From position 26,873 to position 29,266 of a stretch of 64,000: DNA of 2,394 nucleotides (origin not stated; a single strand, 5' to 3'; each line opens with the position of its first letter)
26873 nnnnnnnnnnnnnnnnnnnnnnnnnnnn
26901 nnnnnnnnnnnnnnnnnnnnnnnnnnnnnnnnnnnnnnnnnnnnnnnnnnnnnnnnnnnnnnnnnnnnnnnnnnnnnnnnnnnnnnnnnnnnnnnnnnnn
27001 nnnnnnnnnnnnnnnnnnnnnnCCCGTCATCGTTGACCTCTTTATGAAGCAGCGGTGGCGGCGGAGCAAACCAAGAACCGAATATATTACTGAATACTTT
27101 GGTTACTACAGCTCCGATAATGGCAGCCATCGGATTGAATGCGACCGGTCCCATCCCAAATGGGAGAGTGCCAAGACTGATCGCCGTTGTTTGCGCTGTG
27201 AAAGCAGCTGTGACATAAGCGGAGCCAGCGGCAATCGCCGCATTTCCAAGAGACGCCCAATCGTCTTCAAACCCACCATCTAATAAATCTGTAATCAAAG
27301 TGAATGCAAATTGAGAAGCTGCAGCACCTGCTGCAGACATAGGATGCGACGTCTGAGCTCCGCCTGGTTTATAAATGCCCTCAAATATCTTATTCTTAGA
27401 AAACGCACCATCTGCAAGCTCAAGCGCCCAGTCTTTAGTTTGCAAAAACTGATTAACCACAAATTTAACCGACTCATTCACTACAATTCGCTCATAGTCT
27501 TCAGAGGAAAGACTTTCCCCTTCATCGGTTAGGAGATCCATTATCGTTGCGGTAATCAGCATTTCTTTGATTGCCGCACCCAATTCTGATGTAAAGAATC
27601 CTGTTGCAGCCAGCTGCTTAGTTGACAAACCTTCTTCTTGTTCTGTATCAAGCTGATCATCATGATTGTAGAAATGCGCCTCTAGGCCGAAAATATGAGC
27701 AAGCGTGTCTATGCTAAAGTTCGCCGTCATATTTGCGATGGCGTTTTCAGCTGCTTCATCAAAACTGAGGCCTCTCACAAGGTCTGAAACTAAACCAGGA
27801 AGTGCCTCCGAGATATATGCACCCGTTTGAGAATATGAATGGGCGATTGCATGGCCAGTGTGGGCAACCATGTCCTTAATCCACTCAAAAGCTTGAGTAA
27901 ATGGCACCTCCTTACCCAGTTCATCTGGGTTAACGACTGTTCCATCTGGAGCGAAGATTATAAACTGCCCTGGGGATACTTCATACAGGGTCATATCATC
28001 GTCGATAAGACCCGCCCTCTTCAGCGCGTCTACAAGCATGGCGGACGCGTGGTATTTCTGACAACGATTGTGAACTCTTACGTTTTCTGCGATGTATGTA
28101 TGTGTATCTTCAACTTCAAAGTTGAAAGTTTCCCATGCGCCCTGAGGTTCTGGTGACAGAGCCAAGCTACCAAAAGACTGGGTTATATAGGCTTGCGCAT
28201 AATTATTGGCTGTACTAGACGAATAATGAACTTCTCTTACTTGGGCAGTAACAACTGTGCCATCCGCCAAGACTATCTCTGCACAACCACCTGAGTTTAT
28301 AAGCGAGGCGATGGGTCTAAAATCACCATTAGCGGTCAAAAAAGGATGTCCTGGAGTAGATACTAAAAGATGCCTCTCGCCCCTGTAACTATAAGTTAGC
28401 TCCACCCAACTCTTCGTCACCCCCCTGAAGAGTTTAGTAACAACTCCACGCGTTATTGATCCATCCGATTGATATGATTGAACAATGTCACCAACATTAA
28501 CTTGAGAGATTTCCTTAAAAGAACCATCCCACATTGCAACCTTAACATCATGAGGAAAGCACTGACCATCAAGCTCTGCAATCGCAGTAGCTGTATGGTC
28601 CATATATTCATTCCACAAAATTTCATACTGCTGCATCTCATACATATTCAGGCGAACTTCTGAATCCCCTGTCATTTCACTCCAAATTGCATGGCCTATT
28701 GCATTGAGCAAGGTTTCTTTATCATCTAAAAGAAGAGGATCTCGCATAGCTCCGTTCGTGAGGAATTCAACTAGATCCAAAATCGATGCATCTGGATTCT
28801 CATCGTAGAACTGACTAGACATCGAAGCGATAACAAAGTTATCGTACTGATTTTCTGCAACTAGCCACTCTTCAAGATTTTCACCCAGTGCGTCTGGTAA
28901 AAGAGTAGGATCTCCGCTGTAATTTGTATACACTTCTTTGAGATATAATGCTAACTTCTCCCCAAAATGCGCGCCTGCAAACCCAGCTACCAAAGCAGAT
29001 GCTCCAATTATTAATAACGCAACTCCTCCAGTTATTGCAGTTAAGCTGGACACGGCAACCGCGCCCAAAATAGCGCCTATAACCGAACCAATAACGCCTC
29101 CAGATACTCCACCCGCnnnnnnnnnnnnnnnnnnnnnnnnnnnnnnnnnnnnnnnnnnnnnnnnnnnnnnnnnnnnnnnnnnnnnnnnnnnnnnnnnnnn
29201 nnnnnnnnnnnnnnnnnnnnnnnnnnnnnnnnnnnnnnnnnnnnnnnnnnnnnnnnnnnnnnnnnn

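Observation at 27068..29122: Hint/BIL autoprocessing domain sandwiched between glycine-zipper and Gly/Ala-rich membrane segments in a T1SS substrate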

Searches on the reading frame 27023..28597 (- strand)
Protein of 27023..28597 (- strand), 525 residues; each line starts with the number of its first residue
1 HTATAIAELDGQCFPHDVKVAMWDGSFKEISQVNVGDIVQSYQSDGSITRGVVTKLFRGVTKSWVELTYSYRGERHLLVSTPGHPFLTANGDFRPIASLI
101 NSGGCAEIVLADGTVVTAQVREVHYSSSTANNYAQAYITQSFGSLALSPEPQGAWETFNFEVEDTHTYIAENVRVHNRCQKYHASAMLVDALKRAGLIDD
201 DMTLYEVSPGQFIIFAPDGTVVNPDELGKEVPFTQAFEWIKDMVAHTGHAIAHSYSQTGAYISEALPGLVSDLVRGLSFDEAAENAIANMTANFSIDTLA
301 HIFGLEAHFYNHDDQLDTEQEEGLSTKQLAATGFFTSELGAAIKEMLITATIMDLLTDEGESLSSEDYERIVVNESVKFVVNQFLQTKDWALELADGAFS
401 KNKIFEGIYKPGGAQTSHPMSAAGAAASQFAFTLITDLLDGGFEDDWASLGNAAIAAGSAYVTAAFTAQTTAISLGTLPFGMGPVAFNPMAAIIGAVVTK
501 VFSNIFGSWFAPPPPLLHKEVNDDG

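Call 42: find_homologous_proteins(query=A1, max_evalue=0.00001)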
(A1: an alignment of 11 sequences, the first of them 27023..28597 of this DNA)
Query A1 (11 sequences) (525 aa, profile of the alignment): 2 proteins with E <= 0.00001 among 8000 candidates.
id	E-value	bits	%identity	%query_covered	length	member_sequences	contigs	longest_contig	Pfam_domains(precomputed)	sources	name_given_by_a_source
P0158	7.2e-14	70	30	31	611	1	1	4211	PF07591.16,PF00270.36,PF13604.13,PF00271.38,PF04851.22,PF14890.12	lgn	-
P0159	3.1e-10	58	52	6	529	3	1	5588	PF07591.16,PF14528.12,PF01227.28,PF01079.26,PF14890.12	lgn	-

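Call 56: predict_structure(alignment_id=A1)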
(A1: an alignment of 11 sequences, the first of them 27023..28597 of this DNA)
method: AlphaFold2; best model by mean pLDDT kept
length: 525 residues; sequences in the alignment: 11
mean_pLDDT: 57.3   pTM: 0.43
mean pLDDT of the five models: 57.3, 57.1, 53.7, 52.7, 52.2
residues with pLDDT >= 90: 81; 70-90: 88; 50-70: 109; < 50: 247
segments of 3 or more residues with pLDDT < 50: 1-10, 140-142, 144-148, 224-229, 307-335, 337-340, 349-525
pLDDT, mean of each block of 10 residues (from residue 1): 33 87 95 93 89 82 91 93 88 86 91 94 88 75 47 83 89 83 70 60 66 70 51 64 53 57 56 54 54 56 46 33 34 47 51 42 34 31 33 30 28 30 40 42 38 43 38 32 29 28 30 32 41
secondary structure, 60 per line:
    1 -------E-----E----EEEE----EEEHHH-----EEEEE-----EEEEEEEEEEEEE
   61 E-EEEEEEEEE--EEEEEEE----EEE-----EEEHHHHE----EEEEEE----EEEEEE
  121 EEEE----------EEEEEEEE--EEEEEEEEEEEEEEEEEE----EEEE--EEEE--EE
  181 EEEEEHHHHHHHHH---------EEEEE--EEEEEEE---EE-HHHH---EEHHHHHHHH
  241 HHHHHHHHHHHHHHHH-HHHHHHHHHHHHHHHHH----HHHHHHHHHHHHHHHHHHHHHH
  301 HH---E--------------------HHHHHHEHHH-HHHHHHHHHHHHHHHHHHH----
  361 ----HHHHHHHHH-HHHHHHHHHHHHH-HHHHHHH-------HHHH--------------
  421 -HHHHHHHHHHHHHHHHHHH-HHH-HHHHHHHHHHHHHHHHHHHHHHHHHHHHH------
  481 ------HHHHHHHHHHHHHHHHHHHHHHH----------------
elements in order: E19-22 E27-29 E38-42 E48-61 E63-71 E74-80 E85-87 E93-95 H96-99 E105-110 E115-124 E135-142 E145-162 E167-170 E173-176 E179-185 H186-194 E204-208 E211-217 H224-227 H233-256 H258-274 H279-302 H327-332 H338-356 H365-373 H375-387 H389-395 H403-406 H422-440 H446-474 H487-509

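Call 59: fold_search(model_id=the predicted structure, library=pdb)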
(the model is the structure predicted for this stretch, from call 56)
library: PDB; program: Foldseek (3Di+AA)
matches with E <= 10: 286; with E <= 0.001: 56
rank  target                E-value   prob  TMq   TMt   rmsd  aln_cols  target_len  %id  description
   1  6y75_B                6.6e-09  1.00  0.24  0.78   3.9       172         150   15  BIL2 domain from T.thermophila BUBL1 locus (C1A-N143A) (released 2021-02-03)
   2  6y75_A                1.2e-08  1.00  0.23  0.73   5.2       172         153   15  BIL2 domain from T.thermophila BUBL1 locus (C1A-N143A) (released 2021-02-03)
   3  6tmm_BBB              1.9e-08  1.00  0.23  0.73   5.1       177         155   15  BIL2 domain from T.thermophila BUBL1 locus (C1A-N143A) (released 2020-12-16)
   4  6tmm_AAA              4.7e-08  1.00  0.24  0.75   4.0       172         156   15  BIL2 domain from T.thermophila BUBL1 locus (C1A-N143A) (released 2020-12-16)
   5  2lwy_MODEL_1_A        5.8e-08  1.00  0.23  0.82   3.9       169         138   20  Solution Structure of Bacterial Intein-Like domain from Clostridium thermocellum (released 2013-05-08)
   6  6qaz                  3.2e-07  1.00  0.22  0.82   2.7       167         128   18  Crystal structure of gp41-1 intein (released 2019-11-13)
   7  5i0a                  1.1e-06  1.00  0.21  0.71   3.9       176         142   21  RecA mini intein in complex with cisplatin (released 2016-09-21)
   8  6riz                  1.1e-06  1.00  0.21  0.79   7.0       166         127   18  Crystal structure of gp41-1 intein (C1A, F65W, D107C) (released 2020-04-29)
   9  3ifj_A                1.1e-06  1.00  0.22  0.73   6.5       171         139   22  Crystal structure of Mtu recA intein, splicing domain (released 2009-10-06)
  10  3igd                  1.5e-06  1.00  0.22  0.73   6.5       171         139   23  Crystal structure of Mtu recA intein, splicing domain (released 2009-10-06)
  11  2in9                  2.5e-06  1.00  0.22  0.74   6.4       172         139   23  crystal structure of Mtu recA intein, splicing domain (released 2007-05-01)
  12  4o1r                  2.6e-06  1.00  0.21  0.68   7.6       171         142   19  Crystal structure of NpuDnaB intein (released 2014-03-19)
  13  2in0                  2.8e-06  1.00  0.22  0.74   6.4       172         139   23  crystal structure of Mtu recA intein splicing domain (released 2007-05-01)
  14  6rpq                  3.8e-06  1.00  0.20  0.39   9.6       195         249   13  Crystal structure of PhoCDC21-1 intein (released 2019-08-14)
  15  2in8                  4.2e-06  1.00  0.22  0.73   6.5       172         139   24  crystal structure of Mtu recA intein, splicing domain (released 2007-05-01)
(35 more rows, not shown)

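Call 60: find_related_loci(query=A1, collection=genome_contigs, flank=10000)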
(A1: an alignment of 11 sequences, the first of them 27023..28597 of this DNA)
Query A1 (525 aa) in genome_contigs; peptide patterns used: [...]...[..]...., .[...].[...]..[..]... (x = any residue, [..] = any of these).
172 stretches matched a pattern; 141 encode a relative of the query (tblastn E <= 1e-3); the best 80 are kept; 79 distinct loci.
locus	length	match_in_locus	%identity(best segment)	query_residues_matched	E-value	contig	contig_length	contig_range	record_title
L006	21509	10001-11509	42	10-525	6e-122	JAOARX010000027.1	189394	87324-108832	MAG: Pelagimonas sp. isolate McD6.33 contig_38568, whole genome shotgun sequence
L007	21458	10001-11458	43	12-525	2e-109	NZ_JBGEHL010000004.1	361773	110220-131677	Aliiroseovarius conchicola strain 2305UL8-7 contig4, whole genome shotgun sequence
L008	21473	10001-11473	40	13-525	2e-106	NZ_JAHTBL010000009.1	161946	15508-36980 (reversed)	Cognatishimia sp. MH4019 contig9, whole genome shotgun sequence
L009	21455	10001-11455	38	9-515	1e-98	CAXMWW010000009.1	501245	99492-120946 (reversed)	MAG: uncultured Sulfitobacter sp. isolate c7aa7673-099f-424b-b76d-a1e9a7826d04 genome assembly, contig: contig_9, whole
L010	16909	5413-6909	41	13-525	1e-91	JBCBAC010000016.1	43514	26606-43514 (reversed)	MAG: Pseudomonadota bacterium isolate J06570_6 NODE_103_length_43514_cov_76.388872, whole genome shotgun sequence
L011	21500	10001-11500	38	12-525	3e-85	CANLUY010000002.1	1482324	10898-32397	uncultured Litoreibacter sp. isolate 2-822.fasta genome assembly, contig: NODE_2, whole genome shotgun sequence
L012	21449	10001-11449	34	11-525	1e-72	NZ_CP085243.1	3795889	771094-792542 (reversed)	Pelagibacterium halotolerans strain ABH-592 chromosome, complete genome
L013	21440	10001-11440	33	12-525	2e-69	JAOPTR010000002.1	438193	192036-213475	MAG: Hyphomicrobiales bacterium isolate tPB_Alph1 H3element_contig_202, whole genome shotgun sequence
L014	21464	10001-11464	29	12-525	1e-50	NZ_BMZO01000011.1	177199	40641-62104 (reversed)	Limoniibacter endophyticus strain KCTC 42097 sequence11, whole genome shotgun sequence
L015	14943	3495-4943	28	12-525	1e-48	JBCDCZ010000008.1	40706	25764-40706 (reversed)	MAG: Pseudomonadota bacterium isolate P01_G01_bin.29 k141_1204104_length_40706_cov_38.6172, whole genome shotgun sequenc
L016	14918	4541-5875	30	12-473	2e-46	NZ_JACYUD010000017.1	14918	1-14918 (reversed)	Rhizobium sp. CFBP 8762 strain CFBP8762 CFBP876217, whole genome shotgun sequence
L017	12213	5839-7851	28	10-525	3e-37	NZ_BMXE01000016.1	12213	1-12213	Pseudovibrio japonicus strain KCTC 12861 sequence16, whole genome shotgun sequence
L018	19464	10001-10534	43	5-177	1e-36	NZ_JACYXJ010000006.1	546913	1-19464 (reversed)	Roseibium polysiphoniae strain KACC 19711 NODE_6_length_547011_cov_55.067235, whole genome shotgun sequence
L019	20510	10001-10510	41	11-177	5e-35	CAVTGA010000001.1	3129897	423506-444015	MAG: uncultured Alphaproteobacteria bacterium isolate MFD09212.bin.1.19 genome assembly, contig: contig_3010, whole geno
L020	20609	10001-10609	39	12-202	1e-33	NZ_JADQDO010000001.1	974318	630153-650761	Microvirga alba strain BT350 NODE_1_length_974318_cov_29.692965, whole genome shotgun sequence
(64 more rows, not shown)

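Call 70: search_dna_similar(query=window:27023-28597:-, collection=plasmids, mode=protein, max_rows=30, max_evalue=1e-8)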
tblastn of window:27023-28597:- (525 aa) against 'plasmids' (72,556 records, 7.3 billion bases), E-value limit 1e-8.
Records with a match: 13; places in all: 13; records where one place covers at least 80% of the query: 0.
Best place of each record, by identity: <60% 13.
By first word of the organism name: Rhizobium 2; Martelella 2; Roseibium 2; Agrobacterium 2; Sinorhizobium 2; Dysgonomonadaceae 1; Ensifer 1; Paracoccus 1.
By predicted mobility (MOB-suite, as given by PLSDB): non-mobilizable 9; conjugative 4.
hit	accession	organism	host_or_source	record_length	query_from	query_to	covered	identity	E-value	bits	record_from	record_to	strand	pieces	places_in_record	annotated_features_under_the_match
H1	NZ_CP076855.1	Rhizobium sp. WYJ-E13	Curcuma wenyujin Y.H. Chen et C. ...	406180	9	190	35%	40.4%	1e-29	131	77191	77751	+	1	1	none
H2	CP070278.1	Dysgonomonadaceae bacterium zrk40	single cell,cold seep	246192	7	182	34%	40.1%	3e-30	133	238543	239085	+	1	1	hypothetical protein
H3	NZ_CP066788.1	Martelella lutilitoris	single cell,cold seep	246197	7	182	34%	40.1%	3e-30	133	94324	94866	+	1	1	hypothetical protein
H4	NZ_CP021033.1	Rhizobium sp. NXC14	Phaseolus vulgaris,cell culture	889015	9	177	32%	39.4%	5e-27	123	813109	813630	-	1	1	hypothetical protein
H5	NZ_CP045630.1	Roseibium aggregatum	-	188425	9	177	32%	39.2%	6e-25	117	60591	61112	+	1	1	Hint domain-containing protein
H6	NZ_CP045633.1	Roseibium aggregatum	-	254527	12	177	32%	39.9%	1e-27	125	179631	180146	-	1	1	hypothetical protein (x2)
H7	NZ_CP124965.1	Agrobacterium tumefaciens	lilac,cell culture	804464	12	177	32%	37.8%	3e-24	114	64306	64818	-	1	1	Hint domain-containing protein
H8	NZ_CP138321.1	Agrobacterium fabrum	Blueberry,Crown gall tissues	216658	6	177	33%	36.0%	1e-27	125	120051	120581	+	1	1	hypothetical protein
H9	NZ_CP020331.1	Martelella mediterranea DSM 17316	-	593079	12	180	32%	36.6%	7e-25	117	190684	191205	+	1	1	FG-GAP-like repeat-containing protein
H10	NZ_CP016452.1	Sinorhizobium sp. RAC02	Microbial isolate,Algal phycosphere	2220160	13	182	32%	34.2%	6e-22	107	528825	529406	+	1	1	none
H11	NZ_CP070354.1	Ensifer sp. PDNC004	cell culture,Plastic debris in ...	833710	6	182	34%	32.2%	3e-18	96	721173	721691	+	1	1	Hint domain-containing protein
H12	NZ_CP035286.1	Paracoccus versutus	whole organism,soil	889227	64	180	22%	37.8%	2e-14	84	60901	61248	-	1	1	calcium-binding protein | hypothetical protein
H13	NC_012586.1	Sinorhizobium fredii NGR234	-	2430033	73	177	20%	38.7%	6e-12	76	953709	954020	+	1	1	record has no annotation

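Call 71: get_annotated_region(hit=H7, flank=15000)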
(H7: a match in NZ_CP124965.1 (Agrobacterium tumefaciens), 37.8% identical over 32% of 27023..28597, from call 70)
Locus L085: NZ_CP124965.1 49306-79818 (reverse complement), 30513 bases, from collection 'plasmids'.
description: Agrobacterium tumefaciens strain AF1/95 plasmid pAtAF1_95, complete sequence
organism: Agrobacterium tumefaciens (NCBI taxid 358)
taxonomy: Bacteria; Pseudomonadota; Alphaproteobacteria; Hyphomicrobiales; Rhizobiaceae; Agrobacterium; Agrobacterium tumefaciens
host: -; source: lilac,cell culture; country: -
typing (MOB-suite, as given by PLSDB): conjugative; relaxase MOBQ; mating-pair formation MPF_T
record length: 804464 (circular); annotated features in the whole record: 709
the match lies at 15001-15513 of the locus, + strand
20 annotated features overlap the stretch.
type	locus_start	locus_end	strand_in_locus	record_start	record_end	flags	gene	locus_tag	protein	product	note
CDS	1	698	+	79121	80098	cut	-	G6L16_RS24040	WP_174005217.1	formylglycine-generating enzyme family protein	-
CDS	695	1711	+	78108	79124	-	-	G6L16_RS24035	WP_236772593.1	HAD family hydrolase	-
CDS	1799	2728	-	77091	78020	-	-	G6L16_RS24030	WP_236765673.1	transporter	-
CDS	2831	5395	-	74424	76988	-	-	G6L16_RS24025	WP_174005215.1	SH3 domain-containing protein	-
CDS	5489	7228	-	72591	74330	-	-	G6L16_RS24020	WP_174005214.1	hypothetical protein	-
CDS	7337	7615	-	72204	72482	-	-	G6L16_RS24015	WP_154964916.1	hypothetical protein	-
CDS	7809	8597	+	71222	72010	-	-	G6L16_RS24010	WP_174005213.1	hypothetical protein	-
CDS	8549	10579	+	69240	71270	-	-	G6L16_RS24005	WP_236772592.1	mechanosensitive ion channel family protein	-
CDS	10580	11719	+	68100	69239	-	-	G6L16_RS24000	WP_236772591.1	hypothetical protein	-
CDS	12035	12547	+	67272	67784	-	-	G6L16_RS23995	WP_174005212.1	LysR family transcriptional regulator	GO:0006355 - regulation of DNA-templated transcription [Evidence IEA]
CDS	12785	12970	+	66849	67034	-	-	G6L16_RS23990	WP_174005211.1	antibiotic biosynthesis monooxygenase family protein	-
CDS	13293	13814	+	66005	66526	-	-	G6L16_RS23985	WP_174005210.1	hypothetical protein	-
CDS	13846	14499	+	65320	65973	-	-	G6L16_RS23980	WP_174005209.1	hypothetical protein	-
CDS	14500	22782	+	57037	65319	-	-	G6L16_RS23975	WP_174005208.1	Hint domain-containing protein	-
CDS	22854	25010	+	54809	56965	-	-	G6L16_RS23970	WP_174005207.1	type I secretion system permease/ATPase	GO:0030253 - protein secretion by the type I secretion system [Evidence IEA]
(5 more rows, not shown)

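Call 72: get_annotated_region(hit=H5, flank=15000)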
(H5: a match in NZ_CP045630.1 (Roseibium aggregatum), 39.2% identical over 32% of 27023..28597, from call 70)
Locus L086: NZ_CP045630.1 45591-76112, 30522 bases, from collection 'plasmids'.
description: Roseibium aggregatum strain ZYF703 plasmid unnamed3, complete sequence
organism: Roseibium aggregatum (NCBI taxid 187304)
taxonomy: Bacteria; Pseudomonadota; Alphaproteobacteria; Hyphomicrobiales; Stappiaceae; Roseibium; Roseibium aggregatum
host: -; source: -; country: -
typing (MOB-suite, as given by PLSDB): non-mobilizable
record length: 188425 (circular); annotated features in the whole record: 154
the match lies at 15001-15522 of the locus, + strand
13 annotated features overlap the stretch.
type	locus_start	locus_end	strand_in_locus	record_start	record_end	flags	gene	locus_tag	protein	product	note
CDS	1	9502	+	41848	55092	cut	-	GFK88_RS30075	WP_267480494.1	calcium-binding protein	-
CDS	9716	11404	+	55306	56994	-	-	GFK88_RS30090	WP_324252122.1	type I secretion system permease/ATPase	-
CDS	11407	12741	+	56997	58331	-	-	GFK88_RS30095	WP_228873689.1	HlyD family type I secretion periplasmic adaptor subunit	GO:0030253 - protein secretion by the type I secretion system [Evidence IEA]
CDS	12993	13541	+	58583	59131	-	-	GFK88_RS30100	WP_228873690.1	hypothetical protein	-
CDS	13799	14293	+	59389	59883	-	-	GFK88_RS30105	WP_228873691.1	hypothetical protein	-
CDS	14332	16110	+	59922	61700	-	-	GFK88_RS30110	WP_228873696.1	Hint domain-containing protein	-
CDS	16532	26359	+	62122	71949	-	-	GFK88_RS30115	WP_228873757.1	cellulase family glycosylhydrolase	GO:0071704 - organic substance metabolic process [Evidence IEA]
CDS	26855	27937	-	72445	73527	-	traI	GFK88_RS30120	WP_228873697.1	TraI/MobA(P) family conjugative relaxase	-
CDS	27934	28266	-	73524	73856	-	-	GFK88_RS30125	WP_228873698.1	hypothetical protein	-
CDS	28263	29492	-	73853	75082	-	-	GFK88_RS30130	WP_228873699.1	DUF5710 domain-containing protein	-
CDS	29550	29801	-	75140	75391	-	-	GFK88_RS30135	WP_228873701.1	hypothetical protein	-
CDS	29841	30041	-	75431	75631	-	-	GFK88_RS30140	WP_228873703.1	hypothetical protein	-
CDS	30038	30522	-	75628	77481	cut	-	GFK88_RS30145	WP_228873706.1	type IV secretory system conjugative DNA transfer family protein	-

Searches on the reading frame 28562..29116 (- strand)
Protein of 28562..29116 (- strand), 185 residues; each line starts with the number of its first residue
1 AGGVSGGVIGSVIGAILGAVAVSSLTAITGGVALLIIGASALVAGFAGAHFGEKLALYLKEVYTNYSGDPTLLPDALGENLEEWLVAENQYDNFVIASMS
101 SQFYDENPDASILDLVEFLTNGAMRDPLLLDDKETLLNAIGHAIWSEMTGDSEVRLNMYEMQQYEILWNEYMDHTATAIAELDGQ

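Call 39: search_protein_families(library=pfam, proteins=[window:28562-29116:-], max_evalue=10)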
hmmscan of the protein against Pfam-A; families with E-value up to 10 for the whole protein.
seq(185 aa): 0 families
